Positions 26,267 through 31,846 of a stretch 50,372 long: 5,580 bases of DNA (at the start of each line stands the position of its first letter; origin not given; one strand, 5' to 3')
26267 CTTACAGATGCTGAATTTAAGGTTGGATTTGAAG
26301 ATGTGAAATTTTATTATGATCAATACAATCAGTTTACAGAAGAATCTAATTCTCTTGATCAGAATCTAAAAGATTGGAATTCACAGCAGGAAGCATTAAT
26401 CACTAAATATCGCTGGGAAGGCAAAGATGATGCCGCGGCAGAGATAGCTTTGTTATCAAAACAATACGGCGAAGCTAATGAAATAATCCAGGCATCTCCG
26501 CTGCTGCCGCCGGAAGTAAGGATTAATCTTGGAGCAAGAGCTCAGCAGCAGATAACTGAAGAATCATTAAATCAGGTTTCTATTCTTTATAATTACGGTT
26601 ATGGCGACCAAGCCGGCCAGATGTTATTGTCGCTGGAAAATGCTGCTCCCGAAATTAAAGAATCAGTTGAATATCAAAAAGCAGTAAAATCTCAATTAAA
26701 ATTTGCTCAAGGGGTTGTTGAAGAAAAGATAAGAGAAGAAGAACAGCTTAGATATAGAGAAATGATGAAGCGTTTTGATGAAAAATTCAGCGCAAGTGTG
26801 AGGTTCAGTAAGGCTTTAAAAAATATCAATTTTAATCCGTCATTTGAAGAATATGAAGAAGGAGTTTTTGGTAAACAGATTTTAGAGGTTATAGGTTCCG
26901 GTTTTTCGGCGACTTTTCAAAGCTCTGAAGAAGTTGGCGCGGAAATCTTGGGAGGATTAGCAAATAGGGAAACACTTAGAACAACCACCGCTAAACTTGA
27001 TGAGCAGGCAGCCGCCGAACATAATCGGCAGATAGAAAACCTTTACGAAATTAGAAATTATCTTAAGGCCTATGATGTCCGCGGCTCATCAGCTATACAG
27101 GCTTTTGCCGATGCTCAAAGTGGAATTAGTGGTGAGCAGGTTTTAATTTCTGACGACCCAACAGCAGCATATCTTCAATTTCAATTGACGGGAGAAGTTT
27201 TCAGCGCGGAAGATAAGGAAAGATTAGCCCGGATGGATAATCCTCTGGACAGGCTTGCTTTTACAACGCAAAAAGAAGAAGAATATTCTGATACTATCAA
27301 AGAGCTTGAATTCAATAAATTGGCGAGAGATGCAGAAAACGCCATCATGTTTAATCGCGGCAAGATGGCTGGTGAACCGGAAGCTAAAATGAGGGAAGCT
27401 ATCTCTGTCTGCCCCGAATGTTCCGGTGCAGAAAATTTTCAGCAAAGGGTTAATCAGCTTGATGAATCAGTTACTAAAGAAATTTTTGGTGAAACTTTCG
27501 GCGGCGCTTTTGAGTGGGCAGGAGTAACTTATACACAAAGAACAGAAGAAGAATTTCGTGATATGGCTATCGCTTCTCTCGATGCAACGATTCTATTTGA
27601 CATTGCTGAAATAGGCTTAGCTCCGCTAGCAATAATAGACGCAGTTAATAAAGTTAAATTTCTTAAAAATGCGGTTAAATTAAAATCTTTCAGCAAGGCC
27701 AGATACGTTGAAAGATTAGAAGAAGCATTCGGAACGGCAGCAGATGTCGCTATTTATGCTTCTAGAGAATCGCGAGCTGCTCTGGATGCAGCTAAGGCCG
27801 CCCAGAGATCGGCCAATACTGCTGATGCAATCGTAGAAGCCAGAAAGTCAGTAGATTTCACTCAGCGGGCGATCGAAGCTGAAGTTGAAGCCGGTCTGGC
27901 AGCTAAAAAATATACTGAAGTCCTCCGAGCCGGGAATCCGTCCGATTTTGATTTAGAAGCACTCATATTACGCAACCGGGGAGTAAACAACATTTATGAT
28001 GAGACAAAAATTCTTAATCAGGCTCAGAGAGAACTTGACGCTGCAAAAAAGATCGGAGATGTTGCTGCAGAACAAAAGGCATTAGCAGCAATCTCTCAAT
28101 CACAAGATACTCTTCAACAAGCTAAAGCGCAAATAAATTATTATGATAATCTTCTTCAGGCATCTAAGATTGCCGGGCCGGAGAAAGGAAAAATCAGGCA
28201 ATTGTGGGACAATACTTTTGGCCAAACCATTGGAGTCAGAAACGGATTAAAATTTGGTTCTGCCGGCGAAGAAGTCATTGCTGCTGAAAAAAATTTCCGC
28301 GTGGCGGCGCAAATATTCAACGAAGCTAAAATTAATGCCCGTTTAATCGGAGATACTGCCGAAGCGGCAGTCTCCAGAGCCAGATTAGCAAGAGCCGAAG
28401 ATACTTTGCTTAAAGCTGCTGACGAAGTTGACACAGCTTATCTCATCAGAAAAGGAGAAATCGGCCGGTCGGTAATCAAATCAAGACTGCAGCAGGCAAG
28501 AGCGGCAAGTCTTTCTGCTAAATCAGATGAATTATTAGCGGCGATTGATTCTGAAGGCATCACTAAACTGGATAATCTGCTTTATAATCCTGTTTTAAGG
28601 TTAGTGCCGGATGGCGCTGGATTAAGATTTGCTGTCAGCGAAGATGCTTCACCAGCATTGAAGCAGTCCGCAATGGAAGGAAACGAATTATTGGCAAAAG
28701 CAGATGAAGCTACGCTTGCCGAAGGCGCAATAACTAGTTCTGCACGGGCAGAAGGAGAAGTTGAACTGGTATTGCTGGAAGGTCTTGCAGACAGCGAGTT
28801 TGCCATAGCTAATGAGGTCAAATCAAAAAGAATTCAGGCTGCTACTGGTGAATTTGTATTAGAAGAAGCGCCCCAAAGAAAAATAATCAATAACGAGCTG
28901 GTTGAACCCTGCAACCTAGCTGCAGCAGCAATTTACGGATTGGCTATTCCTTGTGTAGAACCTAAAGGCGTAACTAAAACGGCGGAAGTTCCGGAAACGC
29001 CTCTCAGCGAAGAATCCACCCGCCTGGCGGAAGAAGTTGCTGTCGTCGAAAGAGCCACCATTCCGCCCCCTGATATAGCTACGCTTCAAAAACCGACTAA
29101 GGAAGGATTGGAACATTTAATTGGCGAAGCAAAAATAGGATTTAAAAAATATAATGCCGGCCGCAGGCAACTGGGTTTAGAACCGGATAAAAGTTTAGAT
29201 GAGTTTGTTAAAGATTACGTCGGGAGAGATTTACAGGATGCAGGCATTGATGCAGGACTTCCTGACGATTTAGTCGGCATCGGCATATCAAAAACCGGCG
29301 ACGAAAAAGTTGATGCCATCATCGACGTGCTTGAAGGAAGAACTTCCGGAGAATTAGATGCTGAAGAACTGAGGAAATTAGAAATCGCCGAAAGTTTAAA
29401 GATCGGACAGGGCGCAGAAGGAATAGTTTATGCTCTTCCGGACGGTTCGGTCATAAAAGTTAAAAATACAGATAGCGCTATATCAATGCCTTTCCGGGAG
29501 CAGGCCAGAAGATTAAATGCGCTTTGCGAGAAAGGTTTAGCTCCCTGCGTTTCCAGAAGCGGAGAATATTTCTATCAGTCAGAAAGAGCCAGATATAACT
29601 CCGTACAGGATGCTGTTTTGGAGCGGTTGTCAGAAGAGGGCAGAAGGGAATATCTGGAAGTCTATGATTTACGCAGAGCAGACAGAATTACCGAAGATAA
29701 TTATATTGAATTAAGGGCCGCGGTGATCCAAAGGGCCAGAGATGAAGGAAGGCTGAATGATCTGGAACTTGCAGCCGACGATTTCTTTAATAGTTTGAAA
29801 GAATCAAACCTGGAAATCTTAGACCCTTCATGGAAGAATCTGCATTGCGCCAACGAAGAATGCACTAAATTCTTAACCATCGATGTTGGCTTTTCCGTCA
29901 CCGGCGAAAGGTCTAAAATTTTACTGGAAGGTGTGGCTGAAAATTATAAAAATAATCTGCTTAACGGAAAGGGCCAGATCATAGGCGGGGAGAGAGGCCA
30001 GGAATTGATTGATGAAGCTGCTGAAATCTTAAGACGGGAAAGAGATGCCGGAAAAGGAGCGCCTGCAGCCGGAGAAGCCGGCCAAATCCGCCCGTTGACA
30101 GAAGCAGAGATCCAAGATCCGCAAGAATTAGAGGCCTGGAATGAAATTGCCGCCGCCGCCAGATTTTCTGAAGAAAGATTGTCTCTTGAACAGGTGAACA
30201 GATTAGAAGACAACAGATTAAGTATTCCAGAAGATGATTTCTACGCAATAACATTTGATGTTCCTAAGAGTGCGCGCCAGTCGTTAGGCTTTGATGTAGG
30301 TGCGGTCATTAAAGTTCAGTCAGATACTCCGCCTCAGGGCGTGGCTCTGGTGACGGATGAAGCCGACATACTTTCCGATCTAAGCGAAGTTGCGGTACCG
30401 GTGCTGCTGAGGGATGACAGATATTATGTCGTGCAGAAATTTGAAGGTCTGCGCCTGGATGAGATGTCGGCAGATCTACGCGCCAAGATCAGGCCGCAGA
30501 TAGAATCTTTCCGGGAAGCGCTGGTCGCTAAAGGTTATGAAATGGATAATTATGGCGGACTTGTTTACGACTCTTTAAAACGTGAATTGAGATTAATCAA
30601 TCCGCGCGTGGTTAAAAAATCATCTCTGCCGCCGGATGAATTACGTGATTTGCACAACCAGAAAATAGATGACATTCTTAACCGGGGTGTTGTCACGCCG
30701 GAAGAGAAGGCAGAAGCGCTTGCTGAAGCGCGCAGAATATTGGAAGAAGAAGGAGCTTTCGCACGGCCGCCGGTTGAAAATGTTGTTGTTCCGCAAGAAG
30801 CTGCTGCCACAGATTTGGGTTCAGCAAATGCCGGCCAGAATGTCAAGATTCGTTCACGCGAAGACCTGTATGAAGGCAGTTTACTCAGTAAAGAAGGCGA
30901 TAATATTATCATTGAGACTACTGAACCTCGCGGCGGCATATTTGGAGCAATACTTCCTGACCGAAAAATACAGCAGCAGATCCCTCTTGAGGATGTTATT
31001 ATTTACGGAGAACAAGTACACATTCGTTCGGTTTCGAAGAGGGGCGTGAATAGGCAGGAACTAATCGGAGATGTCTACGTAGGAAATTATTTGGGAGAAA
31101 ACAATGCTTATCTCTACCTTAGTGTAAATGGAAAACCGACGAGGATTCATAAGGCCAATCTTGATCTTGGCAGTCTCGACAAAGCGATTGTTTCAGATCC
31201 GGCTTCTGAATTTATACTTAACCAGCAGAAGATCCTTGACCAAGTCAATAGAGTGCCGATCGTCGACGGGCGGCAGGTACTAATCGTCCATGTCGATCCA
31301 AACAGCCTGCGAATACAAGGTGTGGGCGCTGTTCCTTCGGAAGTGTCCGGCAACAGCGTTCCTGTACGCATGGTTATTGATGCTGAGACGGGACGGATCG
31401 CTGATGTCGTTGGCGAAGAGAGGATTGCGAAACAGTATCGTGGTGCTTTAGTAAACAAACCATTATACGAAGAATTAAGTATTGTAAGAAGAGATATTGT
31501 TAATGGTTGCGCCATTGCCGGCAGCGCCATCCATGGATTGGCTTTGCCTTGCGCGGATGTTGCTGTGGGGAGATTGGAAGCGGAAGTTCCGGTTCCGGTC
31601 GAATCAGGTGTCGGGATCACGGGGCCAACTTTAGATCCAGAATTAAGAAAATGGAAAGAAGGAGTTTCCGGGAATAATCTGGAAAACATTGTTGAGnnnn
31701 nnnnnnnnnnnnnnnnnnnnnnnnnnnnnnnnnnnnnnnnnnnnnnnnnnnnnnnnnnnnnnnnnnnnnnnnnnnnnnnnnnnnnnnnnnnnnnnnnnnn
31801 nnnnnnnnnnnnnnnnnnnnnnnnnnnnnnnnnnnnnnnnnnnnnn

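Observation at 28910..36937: Five cysteine-bracketed Gly/Ala-rich loops divide the giant ORF into modules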

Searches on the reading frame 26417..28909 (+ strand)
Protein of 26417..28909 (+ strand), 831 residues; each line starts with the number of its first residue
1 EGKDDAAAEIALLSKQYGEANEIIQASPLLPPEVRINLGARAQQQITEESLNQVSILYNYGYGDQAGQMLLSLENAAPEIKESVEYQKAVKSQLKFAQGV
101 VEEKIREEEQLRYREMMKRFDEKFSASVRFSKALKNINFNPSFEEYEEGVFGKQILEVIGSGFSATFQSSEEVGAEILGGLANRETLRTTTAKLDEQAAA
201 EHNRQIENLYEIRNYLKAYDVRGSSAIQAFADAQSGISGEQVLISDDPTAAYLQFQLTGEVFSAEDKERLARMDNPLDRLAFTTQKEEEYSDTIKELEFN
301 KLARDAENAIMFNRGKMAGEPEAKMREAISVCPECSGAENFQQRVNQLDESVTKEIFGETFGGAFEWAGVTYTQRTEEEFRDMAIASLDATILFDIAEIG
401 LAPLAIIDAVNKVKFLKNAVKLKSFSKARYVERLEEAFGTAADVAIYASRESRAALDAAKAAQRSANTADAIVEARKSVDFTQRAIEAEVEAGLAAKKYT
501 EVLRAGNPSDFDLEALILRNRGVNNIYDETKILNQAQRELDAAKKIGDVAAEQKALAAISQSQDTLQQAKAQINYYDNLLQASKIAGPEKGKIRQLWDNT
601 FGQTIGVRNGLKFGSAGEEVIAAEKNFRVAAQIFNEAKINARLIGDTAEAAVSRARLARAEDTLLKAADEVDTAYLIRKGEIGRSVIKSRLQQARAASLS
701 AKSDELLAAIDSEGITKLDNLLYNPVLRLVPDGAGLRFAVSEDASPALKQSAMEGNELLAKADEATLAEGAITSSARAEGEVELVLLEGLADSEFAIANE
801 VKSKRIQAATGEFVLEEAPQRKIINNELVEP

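Call 18: search_protein_families(library=pfam, proteins=[window:26417-28909:+], max_evalue=10)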
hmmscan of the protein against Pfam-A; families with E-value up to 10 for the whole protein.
window:26417-28909:+ (831 aa): 3 families
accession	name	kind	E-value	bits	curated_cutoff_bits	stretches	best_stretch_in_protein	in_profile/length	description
PF14265.11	DUF4355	-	0.016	15.9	25.4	1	535-587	27-79/124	Capsid assembly scaffolding protein Gp46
PF03176.21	MMPL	-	0.5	9.7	20.5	1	224-275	61-112/333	MMPL family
PF25430.1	DDX23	-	2.7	9.4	27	1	292-326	10-42/85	DDX23-like domain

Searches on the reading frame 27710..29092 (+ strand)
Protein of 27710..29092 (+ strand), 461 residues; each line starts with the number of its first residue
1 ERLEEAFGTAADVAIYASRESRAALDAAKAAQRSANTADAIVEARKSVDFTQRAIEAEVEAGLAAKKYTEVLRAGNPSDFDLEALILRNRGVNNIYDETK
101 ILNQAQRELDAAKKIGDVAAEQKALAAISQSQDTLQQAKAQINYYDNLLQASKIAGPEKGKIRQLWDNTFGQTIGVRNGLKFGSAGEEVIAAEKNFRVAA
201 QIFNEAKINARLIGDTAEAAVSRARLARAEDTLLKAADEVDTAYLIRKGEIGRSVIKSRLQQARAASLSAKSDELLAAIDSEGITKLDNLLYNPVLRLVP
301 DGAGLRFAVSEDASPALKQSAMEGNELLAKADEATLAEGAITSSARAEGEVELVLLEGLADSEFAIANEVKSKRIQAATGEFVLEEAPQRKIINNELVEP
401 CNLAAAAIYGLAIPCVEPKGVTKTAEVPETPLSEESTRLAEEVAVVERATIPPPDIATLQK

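Call 41: find_related_loci(query=A3, collection=metagenome_contigs, flank=10000)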
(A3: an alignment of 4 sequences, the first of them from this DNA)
Query A3 (461 aa) in metagenome_contigs; peptide patterns used: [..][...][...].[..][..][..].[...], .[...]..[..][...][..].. (x = any residue, [..] = any of these).
600 stretches matched a pattern, but none encodes a relative of the query by tblastn (E <= 1e-3).

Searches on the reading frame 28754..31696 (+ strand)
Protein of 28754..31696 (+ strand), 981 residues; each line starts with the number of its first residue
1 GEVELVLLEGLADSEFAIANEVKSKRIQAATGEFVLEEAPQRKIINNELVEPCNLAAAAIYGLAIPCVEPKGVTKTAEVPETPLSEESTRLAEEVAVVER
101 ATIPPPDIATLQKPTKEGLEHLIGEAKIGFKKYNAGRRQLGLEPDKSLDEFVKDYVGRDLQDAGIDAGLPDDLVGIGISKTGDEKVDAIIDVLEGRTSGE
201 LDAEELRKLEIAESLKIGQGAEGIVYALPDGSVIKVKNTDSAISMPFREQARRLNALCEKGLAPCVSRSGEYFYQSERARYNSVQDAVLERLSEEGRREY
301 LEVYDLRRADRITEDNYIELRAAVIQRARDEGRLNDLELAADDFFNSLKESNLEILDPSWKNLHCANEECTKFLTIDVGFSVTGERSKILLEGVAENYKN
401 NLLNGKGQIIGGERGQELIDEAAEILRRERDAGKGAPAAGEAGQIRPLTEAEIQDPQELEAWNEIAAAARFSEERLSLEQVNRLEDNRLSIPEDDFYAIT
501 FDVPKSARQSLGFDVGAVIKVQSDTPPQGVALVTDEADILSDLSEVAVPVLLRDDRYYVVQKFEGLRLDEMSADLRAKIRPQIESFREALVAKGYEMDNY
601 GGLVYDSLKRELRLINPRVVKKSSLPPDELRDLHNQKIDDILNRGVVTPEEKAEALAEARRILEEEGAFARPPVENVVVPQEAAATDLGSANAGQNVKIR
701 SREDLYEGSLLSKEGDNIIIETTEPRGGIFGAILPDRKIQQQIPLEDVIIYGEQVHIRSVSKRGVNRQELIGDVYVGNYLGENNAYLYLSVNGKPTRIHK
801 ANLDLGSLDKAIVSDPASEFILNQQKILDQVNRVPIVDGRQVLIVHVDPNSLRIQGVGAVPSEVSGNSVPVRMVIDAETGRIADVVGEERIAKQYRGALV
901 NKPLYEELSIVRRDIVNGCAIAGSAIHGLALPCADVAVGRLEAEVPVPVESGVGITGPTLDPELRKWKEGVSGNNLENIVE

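Call 14: find_homologous_proteins(query=window:28754-31696:+, max_evalue=0.001)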
Query window:28754-31696:+: 8000 candidates shared short words with the query, none scored E <= 0.001.
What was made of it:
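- Tried and rejected: With aa 1780-2760 it found nothing (call 14).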

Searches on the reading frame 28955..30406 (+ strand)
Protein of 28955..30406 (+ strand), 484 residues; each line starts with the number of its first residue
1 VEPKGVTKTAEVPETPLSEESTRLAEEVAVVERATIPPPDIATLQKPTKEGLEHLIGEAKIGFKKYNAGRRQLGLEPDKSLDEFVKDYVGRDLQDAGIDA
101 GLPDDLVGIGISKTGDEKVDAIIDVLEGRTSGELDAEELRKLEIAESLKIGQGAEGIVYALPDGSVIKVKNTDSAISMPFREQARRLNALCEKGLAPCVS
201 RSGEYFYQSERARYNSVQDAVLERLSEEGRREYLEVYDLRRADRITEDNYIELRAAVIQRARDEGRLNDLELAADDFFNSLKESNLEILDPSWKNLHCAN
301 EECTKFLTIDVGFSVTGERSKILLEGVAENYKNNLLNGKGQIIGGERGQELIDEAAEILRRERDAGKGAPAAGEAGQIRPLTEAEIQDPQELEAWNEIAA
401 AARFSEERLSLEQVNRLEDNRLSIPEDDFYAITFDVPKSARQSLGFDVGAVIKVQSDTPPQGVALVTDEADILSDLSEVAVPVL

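Call 18: search_protein_families(library=pfam, proteins=[window:28955-30406:+], max_evalue=10)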
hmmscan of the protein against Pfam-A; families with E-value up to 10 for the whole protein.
window:28955-30406:+ (484 aa): 0 families

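Call 21: search_solved_structures(query=window:28955-30406:+, max_evalue=10)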
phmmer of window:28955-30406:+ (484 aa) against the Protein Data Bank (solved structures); distinct sequences matched with E-value up to 10: 3.
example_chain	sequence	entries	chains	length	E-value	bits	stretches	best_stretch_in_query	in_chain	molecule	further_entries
6ovk_R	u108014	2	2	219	1.1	11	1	160-216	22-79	Siderophore-interacting protein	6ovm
3vug_A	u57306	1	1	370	1.8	10.4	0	147-201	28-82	Mitogen-activated protein kinase 8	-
3vuh_A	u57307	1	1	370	1.8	10.4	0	147-201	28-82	Mitogen-activated protein kinase 8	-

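Call 71: search_protein_families(library=padloc, proteins=[window:28955-30406:+], max_evalue=0.1)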
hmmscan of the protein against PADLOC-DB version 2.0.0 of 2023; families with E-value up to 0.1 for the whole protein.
window:28955-30406:+ (484 aa): 1 family
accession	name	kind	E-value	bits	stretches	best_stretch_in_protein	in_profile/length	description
PDLC01858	CARF3--CARF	-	0.012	13.5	0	139-201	132-192/204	-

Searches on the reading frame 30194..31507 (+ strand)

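Call 18: search_protein_families(library=pfam, proteins=[window:30194-31507:+], max_evalue=10)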
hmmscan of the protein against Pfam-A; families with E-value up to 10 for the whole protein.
window:30194-31507:+ (438 aa): 1 family
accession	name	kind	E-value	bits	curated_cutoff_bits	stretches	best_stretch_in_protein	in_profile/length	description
PF07564.17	DUF1542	-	0.2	12.1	24.3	1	149-184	8-43/77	Domain of Unknown Function (DUF1542)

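Call 71: search_protein_families(library=padloc, proteins=[window:30194-31507:+], max_evalue=0.1)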
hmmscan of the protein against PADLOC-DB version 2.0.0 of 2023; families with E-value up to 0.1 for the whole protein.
window:30194-31507:+ (438 aa): 0 families
